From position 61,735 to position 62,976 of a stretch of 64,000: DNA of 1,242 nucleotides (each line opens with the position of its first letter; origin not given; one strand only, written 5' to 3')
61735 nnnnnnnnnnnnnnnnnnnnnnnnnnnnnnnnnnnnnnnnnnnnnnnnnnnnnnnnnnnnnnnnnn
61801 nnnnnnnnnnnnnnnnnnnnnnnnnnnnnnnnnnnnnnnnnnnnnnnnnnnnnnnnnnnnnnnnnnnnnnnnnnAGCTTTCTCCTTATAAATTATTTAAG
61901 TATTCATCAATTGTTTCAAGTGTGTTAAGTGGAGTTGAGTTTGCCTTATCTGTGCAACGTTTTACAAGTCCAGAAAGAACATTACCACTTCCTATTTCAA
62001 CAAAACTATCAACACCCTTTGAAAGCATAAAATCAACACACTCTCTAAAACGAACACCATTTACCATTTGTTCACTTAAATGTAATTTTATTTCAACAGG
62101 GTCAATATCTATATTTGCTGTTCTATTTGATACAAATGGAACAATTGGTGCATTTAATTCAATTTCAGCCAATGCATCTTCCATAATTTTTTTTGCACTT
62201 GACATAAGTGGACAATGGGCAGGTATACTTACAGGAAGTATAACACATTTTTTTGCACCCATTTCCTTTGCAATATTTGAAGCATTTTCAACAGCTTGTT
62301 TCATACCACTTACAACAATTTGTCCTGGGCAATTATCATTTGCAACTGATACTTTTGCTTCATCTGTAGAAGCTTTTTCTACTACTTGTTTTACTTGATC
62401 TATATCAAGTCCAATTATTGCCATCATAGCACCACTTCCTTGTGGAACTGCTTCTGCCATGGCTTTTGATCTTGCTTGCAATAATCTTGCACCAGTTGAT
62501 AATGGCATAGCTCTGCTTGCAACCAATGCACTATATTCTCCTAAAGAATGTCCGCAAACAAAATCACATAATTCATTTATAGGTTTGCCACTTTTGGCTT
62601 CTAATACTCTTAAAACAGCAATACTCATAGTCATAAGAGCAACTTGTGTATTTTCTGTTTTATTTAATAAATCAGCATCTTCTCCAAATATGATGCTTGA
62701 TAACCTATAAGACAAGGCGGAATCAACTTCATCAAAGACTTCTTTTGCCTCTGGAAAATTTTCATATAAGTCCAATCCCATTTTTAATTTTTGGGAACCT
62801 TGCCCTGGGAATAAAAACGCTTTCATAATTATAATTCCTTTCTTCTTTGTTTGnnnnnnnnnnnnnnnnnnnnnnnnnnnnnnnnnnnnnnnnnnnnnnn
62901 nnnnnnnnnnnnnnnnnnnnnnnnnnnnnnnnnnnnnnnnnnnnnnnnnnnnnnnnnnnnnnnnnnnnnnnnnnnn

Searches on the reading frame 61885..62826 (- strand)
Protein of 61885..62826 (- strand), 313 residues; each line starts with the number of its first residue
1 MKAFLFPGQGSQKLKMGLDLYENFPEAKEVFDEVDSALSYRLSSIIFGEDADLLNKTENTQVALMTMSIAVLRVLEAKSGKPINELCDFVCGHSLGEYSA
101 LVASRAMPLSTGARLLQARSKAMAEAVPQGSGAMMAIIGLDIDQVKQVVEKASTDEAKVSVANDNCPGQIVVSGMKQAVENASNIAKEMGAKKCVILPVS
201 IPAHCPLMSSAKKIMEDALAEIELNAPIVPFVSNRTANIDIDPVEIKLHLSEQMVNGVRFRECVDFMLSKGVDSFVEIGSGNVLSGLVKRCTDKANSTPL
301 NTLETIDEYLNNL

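Call 37: search_protein_families(library=pfam, proteins=[window:61885-62826:-], max_evalue=0.001)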
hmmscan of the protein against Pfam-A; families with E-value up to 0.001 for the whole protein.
window:61885-62826:- (313 aa): 1 family
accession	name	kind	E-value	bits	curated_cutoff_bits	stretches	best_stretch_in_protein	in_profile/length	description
PF00698.26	Acyl_transf_1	-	5.1e-36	125.2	32.7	1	4-294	2-281/319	Acyl transferase domain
